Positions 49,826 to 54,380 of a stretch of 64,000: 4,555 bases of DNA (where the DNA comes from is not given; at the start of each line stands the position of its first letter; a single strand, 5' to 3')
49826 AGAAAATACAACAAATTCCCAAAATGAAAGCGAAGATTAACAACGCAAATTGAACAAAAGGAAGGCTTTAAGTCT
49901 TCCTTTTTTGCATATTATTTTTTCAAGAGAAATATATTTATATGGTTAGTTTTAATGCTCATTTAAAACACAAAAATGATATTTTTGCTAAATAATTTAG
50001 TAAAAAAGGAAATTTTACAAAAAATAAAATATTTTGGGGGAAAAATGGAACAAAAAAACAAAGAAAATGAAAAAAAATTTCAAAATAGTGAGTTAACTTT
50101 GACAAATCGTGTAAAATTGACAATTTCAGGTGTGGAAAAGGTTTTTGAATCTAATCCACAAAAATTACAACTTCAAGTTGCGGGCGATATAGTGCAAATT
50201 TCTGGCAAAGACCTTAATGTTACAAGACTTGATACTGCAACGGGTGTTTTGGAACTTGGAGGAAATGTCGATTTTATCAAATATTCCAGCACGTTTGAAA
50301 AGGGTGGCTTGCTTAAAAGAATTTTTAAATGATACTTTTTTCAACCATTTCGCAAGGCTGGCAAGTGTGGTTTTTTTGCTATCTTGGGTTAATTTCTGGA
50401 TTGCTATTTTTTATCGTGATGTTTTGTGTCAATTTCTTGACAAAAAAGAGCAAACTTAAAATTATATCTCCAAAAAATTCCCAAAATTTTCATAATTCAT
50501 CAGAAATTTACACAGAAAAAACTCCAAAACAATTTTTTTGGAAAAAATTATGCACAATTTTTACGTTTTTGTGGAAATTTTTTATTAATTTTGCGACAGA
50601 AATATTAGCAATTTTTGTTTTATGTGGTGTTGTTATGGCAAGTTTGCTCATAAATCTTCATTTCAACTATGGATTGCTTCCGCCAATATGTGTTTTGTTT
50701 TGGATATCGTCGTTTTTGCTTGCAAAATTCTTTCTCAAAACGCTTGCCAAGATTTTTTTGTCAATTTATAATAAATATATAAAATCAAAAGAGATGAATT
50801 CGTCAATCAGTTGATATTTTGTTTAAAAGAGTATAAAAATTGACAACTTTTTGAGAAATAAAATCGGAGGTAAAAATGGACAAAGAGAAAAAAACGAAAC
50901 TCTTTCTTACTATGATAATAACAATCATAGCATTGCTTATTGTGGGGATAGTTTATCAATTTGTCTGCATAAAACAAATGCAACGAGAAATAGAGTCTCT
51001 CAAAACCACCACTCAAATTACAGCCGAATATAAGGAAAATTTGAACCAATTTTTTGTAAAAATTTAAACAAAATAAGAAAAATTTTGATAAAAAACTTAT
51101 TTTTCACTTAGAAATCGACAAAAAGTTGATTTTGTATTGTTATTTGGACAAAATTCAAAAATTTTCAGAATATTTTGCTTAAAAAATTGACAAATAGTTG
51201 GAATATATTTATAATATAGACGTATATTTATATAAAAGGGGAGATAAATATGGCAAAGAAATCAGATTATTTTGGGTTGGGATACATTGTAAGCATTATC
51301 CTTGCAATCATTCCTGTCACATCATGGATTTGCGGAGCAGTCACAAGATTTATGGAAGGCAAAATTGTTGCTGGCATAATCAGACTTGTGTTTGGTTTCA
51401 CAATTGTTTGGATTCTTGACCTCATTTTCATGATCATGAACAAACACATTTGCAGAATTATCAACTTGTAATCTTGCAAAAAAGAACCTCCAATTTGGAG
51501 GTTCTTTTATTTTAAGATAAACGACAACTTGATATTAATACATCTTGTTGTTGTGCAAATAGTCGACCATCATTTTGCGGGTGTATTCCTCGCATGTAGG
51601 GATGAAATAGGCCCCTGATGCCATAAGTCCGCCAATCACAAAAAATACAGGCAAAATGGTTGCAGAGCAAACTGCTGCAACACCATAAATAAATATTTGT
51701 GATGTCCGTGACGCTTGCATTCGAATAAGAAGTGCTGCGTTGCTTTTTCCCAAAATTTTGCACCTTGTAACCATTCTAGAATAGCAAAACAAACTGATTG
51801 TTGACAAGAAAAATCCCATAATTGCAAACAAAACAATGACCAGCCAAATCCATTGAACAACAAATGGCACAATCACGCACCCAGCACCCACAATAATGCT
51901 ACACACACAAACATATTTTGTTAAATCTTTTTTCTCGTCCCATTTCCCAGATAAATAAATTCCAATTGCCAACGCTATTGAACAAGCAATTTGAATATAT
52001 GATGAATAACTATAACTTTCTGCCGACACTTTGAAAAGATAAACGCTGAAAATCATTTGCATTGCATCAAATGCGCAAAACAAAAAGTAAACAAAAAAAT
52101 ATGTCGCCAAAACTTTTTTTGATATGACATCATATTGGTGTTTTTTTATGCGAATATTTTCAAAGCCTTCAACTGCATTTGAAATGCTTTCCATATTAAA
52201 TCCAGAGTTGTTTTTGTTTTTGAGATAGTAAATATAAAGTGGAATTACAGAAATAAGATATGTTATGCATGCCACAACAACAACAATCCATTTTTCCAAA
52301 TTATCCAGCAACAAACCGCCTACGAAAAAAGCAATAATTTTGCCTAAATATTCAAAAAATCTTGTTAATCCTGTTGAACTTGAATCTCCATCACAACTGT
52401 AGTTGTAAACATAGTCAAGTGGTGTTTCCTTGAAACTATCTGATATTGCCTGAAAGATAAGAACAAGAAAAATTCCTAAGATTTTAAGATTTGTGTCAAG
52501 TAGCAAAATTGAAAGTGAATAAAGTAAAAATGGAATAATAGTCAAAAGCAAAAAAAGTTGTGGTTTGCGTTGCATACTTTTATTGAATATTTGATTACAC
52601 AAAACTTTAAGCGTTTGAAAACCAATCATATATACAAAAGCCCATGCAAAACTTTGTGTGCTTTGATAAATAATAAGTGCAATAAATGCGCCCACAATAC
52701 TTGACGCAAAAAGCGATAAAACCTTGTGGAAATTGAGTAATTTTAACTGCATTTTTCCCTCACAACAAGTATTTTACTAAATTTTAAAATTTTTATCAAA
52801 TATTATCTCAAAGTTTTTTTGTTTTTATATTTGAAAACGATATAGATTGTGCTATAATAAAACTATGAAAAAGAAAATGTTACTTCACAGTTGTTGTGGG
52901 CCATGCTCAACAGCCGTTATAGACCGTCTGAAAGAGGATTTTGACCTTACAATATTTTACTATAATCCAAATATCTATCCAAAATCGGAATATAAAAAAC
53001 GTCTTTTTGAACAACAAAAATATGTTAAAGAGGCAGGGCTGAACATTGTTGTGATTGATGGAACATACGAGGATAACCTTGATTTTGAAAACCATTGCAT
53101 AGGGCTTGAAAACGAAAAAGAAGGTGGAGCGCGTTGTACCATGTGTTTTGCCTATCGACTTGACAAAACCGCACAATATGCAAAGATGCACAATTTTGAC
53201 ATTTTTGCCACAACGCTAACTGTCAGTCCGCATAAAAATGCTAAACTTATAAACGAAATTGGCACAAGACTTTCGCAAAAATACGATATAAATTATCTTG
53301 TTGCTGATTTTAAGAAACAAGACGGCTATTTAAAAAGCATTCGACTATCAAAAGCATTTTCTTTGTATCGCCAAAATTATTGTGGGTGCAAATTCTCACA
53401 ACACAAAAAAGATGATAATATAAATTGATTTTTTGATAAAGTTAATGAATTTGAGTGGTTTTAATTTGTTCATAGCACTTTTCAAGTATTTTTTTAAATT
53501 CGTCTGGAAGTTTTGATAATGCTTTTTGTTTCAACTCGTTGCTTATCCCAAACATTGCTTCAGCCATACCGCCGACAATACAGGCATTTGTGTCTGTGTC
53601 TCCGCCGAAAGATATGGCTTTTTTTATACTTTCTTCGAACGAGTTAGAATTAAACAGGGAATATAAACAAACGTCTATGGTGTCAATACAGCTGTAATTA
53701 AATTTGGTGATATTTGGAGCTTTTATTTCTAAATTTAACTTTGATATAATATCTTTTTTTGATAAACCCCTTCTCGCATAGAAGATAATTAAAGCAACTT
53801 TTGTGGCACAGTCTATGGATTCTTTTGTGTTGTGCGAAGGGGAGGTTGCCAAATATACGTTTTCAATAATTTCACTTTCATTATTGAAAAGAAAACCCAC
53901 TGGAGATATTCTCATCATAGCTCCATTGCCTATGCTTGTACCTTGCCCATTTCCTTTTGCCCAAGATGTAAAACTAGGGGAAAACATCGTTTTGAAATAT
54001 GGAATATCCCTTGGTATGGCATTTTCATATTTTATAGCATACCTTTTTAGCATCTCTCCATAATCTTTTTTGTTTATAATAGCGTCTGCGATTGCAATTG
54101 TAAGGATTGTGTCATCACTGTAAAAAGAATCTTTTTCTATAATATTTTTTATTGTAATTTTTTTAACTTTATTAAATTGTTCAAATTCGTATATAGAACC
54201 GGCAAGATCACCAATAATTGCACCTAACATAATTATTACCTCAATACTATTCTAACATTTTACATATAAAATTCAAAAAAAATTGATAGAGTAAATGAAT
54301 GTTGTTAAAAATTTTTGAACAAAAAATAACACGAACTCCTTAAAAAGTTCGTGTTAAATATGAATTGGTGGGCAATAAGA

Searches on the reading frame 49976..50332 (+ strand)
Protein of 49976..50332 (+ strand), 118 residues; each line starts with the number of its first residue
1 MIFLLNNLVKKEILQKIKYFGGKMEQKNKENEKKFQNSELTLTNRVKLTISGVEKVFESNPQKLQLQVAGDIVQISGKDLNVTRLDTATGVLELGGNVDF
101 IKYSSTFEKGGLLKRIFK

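Call 31: search_protein_families(library=pfam, proteins=[window:49976-50332:+], max_evalue=0.00001)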
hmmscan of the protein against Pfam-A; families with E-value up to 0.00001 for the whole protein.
window:49976-50332:+ (118 aa): 1 family
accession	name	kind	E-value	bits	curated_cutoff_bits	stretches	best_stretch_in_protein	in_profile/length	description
PF07873.16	YabP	-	5.6e-11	42.5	27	1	39-103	2-64/64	YabP family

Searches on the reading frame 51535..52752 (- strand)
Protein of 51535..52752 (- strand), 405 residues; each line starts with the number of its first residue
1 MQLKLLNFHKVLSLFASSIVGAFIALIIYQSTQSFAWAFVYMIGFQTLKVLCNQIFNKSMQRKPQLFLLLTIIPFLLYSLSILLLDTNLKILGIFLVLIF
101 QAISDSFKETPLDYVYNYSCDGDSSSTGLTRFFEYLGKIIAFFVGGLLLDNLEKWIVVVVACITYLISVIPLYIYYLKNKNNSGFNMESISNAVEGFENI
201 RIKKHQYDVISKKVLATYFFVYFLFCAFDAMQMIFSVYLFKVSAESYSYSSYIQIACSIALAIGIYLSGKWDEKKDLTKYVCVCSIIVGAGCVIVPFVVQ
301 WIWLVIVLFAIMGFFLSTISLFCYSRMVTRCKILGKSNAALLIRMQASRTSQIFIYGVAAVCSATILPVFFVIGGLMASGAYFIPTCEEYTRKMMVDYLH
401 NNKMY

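Call 32: search_protein_families(library=pfam, proteins=[window:51535-52752:-], max_evalue=0.00001)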
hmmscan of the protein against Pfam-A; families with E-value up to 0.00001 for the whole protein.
window:51535-52752:- (405 aa): 1 family
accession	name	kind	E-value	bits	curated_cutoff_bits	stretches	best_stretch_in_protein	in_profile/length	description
PF07690.21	MFS_1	-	1.1e-07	31.5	33.4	1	12-319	7-311/347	Major Facilitator Superfamily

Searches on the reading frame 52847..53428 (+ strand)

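Call 32: search_protein_families(library=pfam, proteins=[window:52847-53428:+], max_evalue=0.00001)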
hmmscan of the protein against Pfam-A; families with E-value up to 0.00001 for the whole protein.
window:52847-53428:+ (193 aa): 1 family
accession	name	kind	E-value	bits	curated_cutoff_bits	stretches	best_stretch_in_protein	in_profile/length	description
PF02677.20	QueH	-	1.1e-65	221.5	23.5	1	11-186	1-174/175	Epoxyqueuosine reductase QueH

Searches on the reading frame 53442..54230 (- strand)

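Call 32: search_protein_families(library=pfam, proteins=[window:53442-54230:-], max_evalue=0.00001)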
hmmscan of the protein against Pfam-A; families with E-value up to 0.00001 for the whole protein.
window:53442-54230:- (262 aa): 1 family
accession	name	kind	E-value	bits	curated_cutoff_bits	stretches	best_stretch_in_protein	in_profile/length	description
PF03747.19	ADP_ribosyl_GH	-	3.5e-33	116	26.2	1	1-231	3-283/287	ADP-ribosylglycohydrolase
